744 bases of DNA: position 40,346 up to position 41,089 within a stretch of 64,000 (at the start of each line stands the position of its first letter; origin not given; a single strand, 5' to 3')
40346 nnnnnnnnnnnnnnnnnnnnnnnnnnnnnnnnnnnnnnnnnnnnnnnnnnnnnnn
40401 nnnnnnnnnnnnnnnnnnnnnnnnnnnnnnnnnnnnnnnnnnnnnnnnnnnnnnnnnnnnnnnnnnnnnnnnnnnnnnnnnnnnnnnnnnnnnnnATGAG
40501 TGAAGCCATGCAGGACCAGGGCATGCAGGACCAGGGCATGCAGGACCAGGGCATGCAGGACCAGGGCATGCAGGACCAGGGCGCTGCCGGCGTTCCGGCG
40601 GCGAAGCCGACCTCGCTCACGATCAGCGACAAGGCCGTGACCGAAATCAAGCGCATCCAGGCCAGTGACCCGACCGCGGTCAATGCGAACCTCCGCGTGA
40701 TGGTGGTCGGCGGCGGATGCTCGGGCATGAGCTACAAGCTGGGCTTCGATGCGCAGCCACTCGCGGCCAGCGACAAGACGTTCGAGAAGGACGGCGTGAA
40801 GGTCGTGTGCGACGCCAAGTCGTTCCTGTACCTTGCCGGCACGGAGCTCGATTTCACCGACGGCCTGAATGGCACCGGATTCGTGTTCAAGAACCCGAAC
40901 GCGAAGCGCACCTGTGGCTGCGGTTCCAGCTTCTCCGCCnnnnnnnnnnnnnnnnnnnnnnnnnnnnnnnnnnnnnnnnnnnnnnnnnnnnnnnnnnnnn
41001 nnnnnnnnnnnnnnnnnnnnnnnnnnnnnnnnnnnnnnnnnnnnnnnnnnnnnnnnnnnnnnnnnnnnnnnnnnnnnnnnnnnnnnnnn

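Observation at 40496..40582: iscA begins with a perfect 15-bp x 5 tandem repeat encoding (MQDQG)x5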

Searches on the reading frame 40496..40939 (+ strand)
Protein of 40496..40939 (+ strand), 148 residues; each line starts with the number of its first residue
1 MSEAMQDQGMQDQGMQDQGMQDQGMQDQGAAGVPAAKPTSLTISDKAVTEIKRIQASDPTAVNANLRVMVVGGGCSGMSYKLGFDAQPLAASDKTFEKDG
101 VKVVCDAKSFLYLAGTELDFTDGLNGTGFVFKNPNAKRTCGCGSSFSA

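Call 4: search_protein_families(library=pfam, proteins=[window:40496-40939:+])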
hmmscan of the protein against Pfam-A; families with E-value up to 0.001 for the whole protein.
window:40496-40939:+ (148 aa): 1 family
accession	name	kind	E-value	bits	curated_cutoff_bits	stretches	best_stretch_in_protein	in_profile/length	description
PF01521.26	Fe-S_biosyn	-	3.4e-20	72.7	26.3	1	40-143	2-109/110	Iron-sulphur cluster biosynthesis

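Call 5: find_homologous_proteins(query=window:40496-40939:+)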
Query window:40496-40939:+ (148 aa): 3424 proteins with E <= 0.001 among 3441 candidates; the best 120 are listed.
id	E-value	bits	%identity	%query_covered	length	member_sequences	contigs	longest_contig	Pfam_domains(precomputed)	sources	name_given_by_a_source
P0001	9.1e-71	254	89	89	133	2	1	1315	PF01521.27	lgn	-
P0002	2.6e-69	250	86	89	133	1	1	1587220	PF01521.27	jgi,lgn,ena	jgi:iron-sulfur cluster assembly protein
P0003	5.4e-68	246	85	89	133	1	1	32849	PF01521.27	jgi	jgi:iron-sulfur cluster assembly protein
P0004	5.6e-68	245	86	89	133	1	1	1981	PF01521.27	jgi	-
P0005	7.1e-67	242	91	76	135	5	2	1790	PF01521.27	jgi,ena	-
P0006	1.6e-62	228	81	87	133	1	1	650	PF01521.27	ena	-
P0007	5.2e-62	226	81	92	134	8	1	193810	PF01521.27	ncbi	-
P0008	1.5e-60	221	86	80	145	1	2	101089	PF01521.27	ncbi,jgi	ncbi:MAG: hypothetical protein RJB38_691 [Pseudomonadota bacterium]|jgi:iron-sulfur cluster assembly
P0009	7.9e-59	216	76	87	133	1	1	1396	PF01521.27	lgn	-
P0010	2.4e-58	214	88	74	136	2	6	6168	PF01521.27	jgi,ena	-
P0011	3.7e-57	210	86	74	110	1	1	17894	PF01521.27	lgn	-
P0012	1.5e-56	208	80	76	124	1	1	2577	PF01521.27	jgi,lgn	-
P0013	4.2e-56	207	83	78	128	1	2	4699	PF01521.27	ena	-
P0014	1.9e-55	205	83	73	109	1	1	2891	PF01521.27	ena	-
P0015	2.1e-55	205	85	74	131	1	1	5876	PF01521.27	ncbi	-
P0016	3.4e-55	204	83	73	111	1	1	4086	PF01521.27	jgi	jgi:iron-sulfur cluster assembly protein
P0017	6.9e-55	203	83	73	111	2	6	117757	PF01521.27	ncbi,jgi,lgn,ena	jgi:iron-sulfur cluster assembly protein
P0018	8.7e-55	203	84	73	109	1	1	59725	PF01521.27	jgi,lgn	jgi:iron-sulfur cluster assembly protein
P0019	1.0e-54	203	82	74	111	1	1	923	PF01521.27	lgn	-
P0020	1.2e-54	202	82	73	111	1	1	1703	PF01521.27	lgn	-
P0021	1.4e-54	202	73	87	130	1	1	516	PF01521.27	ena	-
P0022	1.5e-54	202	84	73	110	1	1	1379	PF01521.27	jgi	jgi:iron-sulfur cluster assembly protein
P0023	2.3e-54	201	85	73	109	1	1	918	PF01521.27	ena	-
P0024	2.9e-54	201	83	73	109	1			PF01521.27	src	-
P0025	3.6e-54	201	82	74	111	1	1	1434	PF01521.27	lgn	-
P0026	4.0e-54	201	83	74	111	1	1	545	PF01521.27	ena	-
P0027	5.6e-54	200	83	73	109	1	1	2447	PF01521.27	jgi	jgi:iron-sulfur cluster assembly protein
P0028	5.8e-54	200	81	73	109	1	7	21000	PF01521.27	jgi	jgi:iron-sulfur cluster assembly protein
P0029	1.0e-53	199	81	73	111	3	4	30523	PF01521.27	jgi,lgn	jgi:iron-sulfur cluster assembly protein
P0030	1.2e-53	199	73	91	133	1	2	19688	PF01521.27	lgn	-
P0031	1.6e-53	199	83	73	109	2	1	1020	PF01521.27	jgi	jgi:iron-sulfur cluster assembly protein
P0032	1.7e-53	199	83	73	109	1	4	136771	PF01521.27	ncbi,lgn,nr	ncbi:MAG: iron-sulfur cluster assembly accessory protein [Oligoflexia bacterium]|nr:iron-sulfur clus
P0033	1.8e-53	198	81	73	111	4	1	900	PF01521.27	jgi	jgi:iron-sulfur cluster assembly protein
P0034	1.8e-53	198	82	73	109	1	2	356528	PF01521.27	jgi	jgi:iron-sulfur cluster assembly protein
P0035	1.9e-53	198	80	77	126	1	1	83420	PF01521.27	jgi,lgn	-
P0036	2.2e-53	198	83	73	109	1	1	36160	PF01521.27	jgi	jgi:iron-sulfur cluster assembly protein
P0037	2.2e-53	198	81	73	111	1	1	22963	PF01521.27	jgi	-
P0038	2.8e-53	198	81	73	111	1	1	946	PF01521.27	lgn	-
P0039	3.0e-53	198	79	74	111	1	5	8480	PF01521.27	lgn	-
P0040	3.8e-53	197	81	73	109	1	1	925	PF01521.27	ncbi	-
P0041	4.2e-53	197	81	73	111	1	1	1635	PF01521.27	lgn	-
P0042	4.5e-53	197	83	74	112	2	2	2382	PF01521.27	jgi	jgi:iron-sulfur cluster assembly protein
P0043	4.9e-53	197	82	74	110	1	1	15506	PF01521.27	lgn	-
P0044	5.3e-53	197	82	73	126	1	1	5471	PF01521.27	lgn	-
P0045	6.2e-53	197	82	73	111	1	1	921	PF01521.27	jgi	jgi:iron-sulfur cluster assembly protein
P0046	6.4e-53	197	80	73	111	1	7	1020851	PF01521.27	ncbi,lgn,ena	-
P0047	6.6e-53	197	82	73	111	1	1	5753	PF01521.27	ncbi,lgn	-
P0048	7.5e-53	196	83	72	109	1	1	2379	PF01521.27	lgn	-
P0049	8.1e-53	196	83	73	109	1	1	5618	PF01521.27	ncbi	-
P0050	8.2e-53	196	81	73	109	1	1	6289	PF01521.27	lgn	-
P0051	9.3e-53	196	80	74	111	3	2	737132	PF01521.27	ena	-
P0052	1.1e-52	196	81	73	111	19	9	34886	PF01521.27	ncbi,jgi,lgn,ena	-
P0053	1.3e-52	196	81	73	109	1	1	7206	PF01521.27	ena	-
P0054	1.4e-52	196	80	73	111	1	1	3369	PF01521.27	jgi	jgi:iron-sulfur cluster assembly protein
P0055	1.4e-52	196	81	73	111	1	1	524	PF01521.27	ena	-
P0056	1.5e-52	195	83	73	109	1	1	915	PF01521.27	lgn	-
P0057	1.7e-52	195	82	73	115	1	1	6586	PF01521.27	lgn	-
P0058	2.0e-52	195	82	73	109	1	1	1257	PF01521.27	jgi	jgi:iron-sulfur cluster assembly protein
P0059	2.4e-52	195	81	73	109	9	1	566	PF01521.27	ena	-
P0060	2.7e-52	195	79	74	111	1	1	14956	PF01521.27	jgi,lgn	-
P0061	3.3e-52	194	80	73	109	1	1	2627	PF01521.27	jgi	jgi:iron-sulfur cluster assembly protein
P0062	3.5e-52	194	82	73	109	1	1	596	PF01521.27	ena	-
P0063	3.6e-52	194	81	74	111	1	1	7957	PF01521.27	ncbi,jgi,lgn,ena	jgi:iron-sulfur cluster assembly protein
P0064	3.7e-52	194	83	73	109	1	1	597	PF01521.27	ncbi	-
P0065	4.0e-52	194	80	73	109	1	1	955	PF01521.27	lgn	-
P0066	4.0e-52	194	82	73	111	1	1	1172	PF01521.27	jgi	jgi:iron-sulfur cluster assembly protein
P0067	4.6e-52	194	81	73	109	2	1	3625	PF01521.27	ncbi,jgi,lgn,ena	jgi:iron-sulfur cluster assembly protein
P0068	6.2e-52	193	80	73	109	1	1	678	PF01521.27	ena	-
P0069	7.0e-52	193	83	73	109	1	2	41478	PF01521.27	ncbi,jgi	jgi:iron-sulfur cluster assembly protein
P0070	7.3e-52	193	81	73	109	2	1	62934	PF01521.27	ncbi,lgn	-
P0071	7.5e-52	193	82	73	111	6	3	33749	PF01521.27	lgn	-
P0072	7.7e-52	193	80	73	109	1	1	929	PF01521.27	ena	-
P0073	7.7e-52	193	81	73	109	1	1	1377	PF01521.27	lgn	-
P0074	8.2e-52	193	81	73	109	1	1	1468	PF01521.27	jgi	jgi:iron-sulfur cluster assembly protein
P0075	8.4e-52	193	81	73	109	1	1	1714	PF01521.27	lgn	-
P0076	1.3e-51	192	81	73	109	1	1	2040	PF01521.27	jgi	jgi:iron-sulfur cluster assembly protein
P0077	1.7e-51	192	80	73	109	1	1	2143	PF01521.27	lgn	-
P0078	1.7e-51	192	80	74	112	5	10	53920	PF01521.27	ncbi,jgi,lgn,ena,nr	ncbi:MAG: heme biosynthesis protein HemY [Bdellovibrionales bacterium RIFOXYC1_FULL_54_43]|nr:MAG: h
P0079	1.8e-51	192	74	79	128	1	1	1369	PF01521.27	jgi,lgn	jgi:iron-sulfur cluster assembly protein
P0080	1.9e-51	192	81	73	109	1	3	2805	PF01521.27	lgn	-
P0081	2.3e-51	192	67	87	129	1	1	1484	PF01521.27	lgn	-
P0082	2.6e-51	191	81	73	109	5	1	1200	PF01521.27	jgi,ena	-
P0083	2.7e-51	191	79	74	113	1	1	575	PF01521.27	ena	-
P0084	2.7e-51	191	81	73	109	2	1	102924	PF01521.27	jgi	jgi:iron-sulfur cluster assembly protein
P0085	2.8e-51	191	74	78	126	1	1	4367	PF01521.27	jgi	jgi:iron-sulfur cluster assembly protein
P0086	2.9e-51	191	82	72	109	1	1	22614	PF01521.27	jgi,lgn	jgi:iron-sulfur cluster assembly protein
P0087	2.9e-51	191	81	73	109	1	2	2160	PF01521.27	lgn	-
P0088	3.4e-51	191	78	73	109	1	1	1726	PF01521.27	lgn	-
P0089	3.5e-51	191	79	73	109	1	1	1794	PF01521.27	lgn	-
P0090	3.6e-51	191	81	73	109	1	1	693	PF01521.27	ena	-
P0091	4.0e-51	191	77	74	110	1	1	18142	PF01521.27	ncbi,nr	ncbi:MAG: iron-sulfur cluster assembly accessory protein [Oligoflexia bacterium]|nr:iron-sulfur clus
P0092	4.9e-51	191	78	73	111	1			PF01521.27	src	-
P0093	5.6e-51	190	75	73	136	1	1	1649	PF01521.27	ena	-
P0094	6.8e-51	190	81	73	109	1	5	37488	PF01521.27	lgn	-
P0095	7.6e-51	190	75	73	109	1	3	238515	PF01521.27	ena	-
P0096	7.9e-51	190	81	73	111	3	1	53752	PF01521.27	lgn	-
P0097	8.0e-51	190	81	73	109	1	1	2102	PF01521.27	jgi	jgi:iron-sulfur cluster assembly protein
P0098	8.3e-51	190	80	73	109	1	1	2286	PF01521.27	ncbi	-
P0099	8.4e-51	190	81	73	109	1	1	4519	PF01521.27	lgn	-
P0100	8.9e-51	190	81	73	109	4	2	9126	PF01521.27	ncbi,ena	-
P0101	9.3e-51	190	80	73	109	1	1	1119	PF01521.27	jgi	jgi:iron-sulfur cluster assembly protein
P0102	9.3e-51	190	81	73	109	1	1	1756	PF01521.27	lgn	-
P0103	1.0e-50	190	68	87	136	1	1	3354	PF01521.27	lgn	-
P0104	1.1e-50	189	81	73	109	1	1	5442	PF01521.27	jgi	jgi:iron-sulfur cluster assembly protein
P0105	1.1e-50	189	80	73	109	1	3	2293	PF01521.27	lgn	-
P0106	1.1e-50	189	78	73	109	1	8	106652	PF01521.27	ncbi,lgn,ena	-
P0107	1.1e-50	189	81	73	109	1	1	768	PF01521.27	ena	-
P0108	1.1e-50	189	80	74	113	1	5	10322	PF01521.27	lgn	-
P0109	1.2e-50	189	76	74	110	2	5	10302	PF01521.27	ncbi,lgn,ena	-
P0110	1.3e-50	189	80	73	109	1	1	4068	PF01521.27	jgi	jgi:iron-sulfur cluster assembly protein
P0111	1.3e-50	189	79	73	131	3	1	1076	PF01521.27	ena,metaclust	metaclust:\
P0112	1.4e-50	189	76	73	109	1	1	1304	PF01521.27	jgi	jgi:iron-sulfur cluster assembly protein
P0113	1.4e-50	189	80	73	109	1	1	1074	PF01521.27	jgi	jgi:iron-sulfur cluster assembly protein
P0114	1.5e-50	189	79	73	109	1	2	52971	PF01521.27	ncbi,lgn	ncbi:MAG: HesB/IscA family protein [Bdellovibrionia bacterium]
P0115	1.6e-50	189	75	77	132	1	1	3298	PF01521.27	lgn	-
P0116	1.7e-50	189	76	77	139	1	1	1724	PF01521.27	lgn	-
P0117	1.8e-50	189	78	73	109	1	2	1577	PF01521.27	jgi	jgi:iron-sulfur cluster assembly protein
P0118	2.2e-50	188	77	73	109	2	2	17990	PF01521.27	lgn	-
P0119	2.9e-50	188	80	73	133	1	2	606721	PF01521.27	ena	-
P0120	3.1e-50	188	77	73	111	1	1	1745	PF01521.27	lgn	-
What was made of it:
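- Tried and rejected: The homologue search over 5.8 billion proteins gave a best hit of 89% identity (one hit with shorter coverage reaches 91%) and no near-identical protein with a different repeat number (call 5).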

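Call 7: find_encoding_contigs(protein=window:40496-40939:+, flank=3000, max_places=10)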
Protein window:40496-40939:+ (148 aa): no gene with exactly this product is on record in the collection.
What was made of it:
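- Tried and rejected: The exact-protein look-up found nothing (call 7).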

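Call 8: find_encoding_contigs(protein=P0002, flank=3000, max_places=4)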
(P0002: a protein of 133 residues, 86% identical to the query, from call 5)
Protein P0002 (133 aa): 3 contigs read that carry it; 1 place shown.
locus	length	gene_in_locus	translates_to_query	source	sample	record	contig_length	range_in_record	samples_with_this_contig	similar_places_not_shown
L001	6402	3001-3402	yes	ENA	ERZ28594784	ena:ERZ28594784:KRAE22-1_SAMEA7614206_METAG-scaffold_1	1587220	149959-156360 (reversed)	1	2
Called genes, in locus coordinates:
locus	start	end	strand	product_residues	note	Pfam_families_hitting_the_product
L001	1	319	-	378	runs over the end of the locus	PF27233:MJ0711_N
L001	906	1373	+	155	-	PF02082:Rrf2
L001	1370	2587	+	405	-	PF00266:Aminotran_5, PF01041:DegT_DnrJ_EryC1 (weak), PF01212:Beta_elim_lyase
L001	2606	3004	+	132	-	PF01592:NifU_N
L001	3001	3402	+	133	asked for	PF01521:Fe-S_biosyn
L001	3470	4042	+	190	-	-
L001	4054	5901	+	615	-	PF00012:HSP70, PF06723:MreB_Mbl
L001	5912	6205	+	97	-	PF00111:Fer2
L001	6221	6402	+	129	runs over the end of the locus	PF00111:Fer2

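Call 9: find_encoding_contigs(protein=P0001, flank=3000, max_places=4)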
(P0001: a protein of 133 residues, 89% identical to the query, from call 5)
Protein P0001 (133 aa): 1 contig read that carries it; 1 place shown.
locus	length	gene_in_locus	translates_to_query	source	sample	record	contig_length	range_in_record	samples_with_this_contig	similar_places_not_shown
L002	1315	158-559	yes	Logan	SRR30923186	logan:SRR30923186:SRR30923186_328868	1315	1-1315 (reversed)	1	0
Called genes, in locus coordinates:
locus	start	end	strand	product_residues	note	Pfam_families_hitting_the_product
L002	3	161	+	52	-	?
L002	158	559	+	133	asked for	PF01521:Fe-S_biosyn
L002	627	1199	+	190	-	-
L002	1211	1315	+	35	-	?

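Call 10: find_encoding_contigs(protein=P0003, flank=3000, max_places=3)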
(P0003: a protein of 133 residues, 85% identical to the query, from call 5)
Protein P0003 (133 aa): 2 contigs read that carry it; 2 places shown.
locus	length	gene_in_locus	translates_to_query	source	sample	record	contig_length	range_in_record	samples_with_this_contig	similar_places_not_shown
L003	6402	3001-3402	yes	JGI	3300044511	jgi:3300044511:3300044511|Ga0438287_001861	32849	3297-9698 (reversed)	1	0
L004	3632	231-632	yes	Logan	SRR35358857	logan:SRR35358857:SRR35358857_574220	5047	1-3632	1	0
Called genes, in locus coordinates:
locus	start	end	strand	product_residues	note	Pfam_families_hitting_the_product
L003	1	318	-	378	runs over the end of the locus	PF27233:MJ0711_N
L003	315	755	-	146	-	PF03692:CxxCxxCC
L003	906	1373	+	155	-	PF02082:Rrf2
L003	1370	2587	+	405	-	PF00155:Aminotran_1_2 (faint), PF00266:Aminotran_5, PF01041:DegT_DnrJ_EryC1 (weak), PF01212:Beta_elim_lyase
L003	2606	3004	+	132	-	PF01592:NifU_N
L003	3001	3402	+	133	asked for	PF01521:Fe-S_biosyn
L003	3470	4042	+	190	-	-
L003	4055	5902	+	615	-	PF00012:HSP70, PF06723:MreB_Mbl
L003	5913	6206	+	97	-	PF00111:Fer2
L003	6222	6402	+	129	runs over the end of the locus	PF00111:Fer2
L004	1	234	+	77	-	?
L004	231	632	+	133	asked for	PF01521:Fe-S_biosyn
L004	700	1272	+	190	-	-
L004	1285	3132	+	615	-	PF00012:HSP70, PF06723:MreB_Mbl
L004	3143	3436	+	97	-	PF00111:Fer2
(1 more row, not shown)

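Call 11: find_encoding_contigs(protein=P0004, flank=3000, max_places=3)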
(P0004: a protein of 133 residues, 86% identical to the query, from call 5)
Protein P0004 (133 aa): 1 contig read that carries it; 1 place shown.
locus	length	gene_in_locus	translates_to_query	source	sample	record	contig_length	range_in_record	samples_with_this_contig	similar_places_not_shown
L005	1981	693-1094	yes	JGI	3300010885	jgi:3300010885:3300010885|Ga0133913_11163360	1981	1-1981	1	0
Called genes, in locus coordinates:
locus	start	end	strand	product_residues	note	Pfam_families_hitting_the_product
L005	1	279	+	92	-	?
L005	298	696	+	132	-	PF01592:NifU_N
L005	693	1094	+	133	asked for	PF01521:Fe-S_biosyn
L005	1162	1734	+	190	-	-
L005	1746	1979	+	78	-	?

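Call 12: find_encoding_contigs(protein=P0007, flank=3000, max_places=3)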
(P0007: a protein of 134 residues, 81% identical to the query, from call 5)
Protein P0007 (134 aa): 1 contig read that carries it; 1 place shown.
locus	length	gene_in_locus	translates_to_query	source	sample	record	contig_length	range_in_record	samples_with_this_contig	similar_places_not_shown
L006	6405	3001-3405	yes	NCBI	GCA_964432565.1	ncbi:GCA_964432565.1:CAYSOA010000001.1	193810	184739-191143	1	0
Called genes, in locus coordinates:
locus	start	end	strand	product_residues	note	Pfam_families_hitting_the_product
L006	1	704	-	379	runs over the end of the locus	PF27233:MJ0711_N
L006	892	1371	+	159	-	PF02082:Rrf2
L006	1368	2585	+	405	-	PF00266:Aminotran_5, PF01212:Beta_elim_lyase, PF01041:DegT_DnrJ_EryC1 (weak)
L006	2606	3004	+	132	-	PF01592:NifU_N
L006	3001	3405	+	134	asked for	PF01521:Fe-S_biosyn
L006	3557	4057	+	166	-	-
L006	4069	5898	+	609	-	PF00012:HSP70, PF06723:MreB_Mbl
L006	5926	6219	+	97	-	PF00111:Fer2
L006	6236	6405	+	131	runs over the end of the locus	PF00111:Fer2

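Call 15: find_related_loci(query=window:40496-40939:+, collection=genome_contigs, flank=3000)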
Query window:40496-40939:+ (148 aa) in genome_contigs; peptide patterns used: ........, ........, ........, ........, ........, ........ (x = any residue, [..] = any of these).
599 stretches matched a pattern (row limit reached: there are more); 485 encode a relative of the query (tblastn E <= 1e-3); the best 80 are kept; 80 distinct loci.
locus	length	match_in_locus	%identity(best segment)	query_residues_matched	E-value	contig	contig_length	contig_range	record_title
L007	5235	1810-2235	85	6-148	4e-79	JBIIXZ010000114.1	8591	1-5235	MAG: Bdellovibrionia bacterium isolate ME2005-08-16_3300042507_group2_bin195 Rohwer_bin1130_scaffold_8154_c1, whole geno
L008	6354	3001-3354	86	31-148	3e-66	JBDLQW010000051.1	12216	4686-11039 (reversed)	MAG: Pseudomonadota bacterium isolate icacos_2019_sw_WHONDRS-S19S_0094_B_bin.126 scaffold_320397, whole genome shotgun s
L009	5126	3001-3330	83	39-148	2e-58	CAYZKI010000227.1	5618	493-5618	MAG TPA_asm: uncultured Bacteriovoracaceae bacterium isolate binchicken_co276_19 genome assembly, contig: NODE_12117_len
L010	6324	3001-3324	83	41-148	1e-58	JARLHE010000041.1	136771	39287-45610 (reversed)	MAG: Oligoflexia bacterium isolate MAG_CO165 MetaCoAG_Bin_165_Oxic_k141_1191598, whole genome shotgun sequence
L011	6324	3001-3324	81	41-148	2e-58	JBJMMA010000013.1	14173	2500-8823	MAG: Bdellovibrionia bacterium isolate H1_18_all_fractions_metab_8_52_9 k255_484674, whole genome shotgun sequence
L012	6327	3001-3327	77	40-148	4e-57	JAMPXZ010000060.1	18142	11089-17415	MAG: Oligoflexia bacterium isolate R2F_R2FSRR_metabat.55 R2F_C1624, whole genome shotgun sequence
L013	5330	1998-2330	77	38-148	5e-56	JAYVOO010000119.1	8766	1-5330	MAG: Oligoflexia bacterium isolate GL72_DN_concoct_181 GL72_DN_concoct_181_118, whole genome shotgun sequence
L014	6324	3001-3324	78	41-148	3e-56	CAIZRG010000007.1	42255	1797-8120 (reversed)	MAG: Oligoflexia bacterium isolate I-1_bin-249 genome assembly, contig: bin-249:07/59, whole genome shotgun sequence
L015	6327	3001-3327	76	40-148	1e-55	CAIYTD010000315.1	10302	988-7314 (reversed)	MAG: Oligoflexia bacterium isolate Umea1_bin-2153 genome assembly, contig: bin-2153:315/400, whole genome shotgun sequen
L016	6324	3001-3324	78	41-148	7e-55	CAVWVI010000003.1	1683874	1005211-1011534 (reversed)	MAG: Oligoflexia bacterium isolate MFD09671.bin.1.114 genome assembly, contig: contig_52851, whole genome shotgun sequen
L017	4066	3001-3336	74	37-148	2e-54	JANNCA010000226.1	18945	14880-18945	MAG: Oligoflexia bacterium isolate OTE_78_metabat_250 OTE_78_k141_1702291, whole genome shotgun sequence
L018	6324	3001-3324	73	41-148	5e-54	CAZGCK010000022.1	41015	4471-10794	MAG TPA_asm: uncultured Bacteriovoracaceae bacterium isolate SRP219642_co7_571 genome assembly, contig: NODE_1243_length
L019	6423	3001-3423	62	12-148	5e-54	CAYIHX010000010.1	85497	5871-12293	MAG TPA_asm: uncultured Bacteriovoracaceae bacterium isolate ERP119705_co22_393 genome assembly, contig: NODE_122_length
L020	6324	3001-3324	75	41-148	2e-53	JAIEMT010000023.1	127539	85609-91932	MAG: bacterium isolate co.spades.CONCOCT.2.5kb_126 c_000000000005, whole genome shotgun sequence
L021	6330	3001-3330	73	39-148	8e-52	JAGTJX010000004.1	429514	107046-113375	MAG: Lysobacteraceae bacterium isolate WA131c WA131_m280, whole genome shotgun sequence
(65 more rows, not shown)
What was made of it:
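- Tried and rejected: GTDB species genomes gave a best hit of 85% (call 15).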
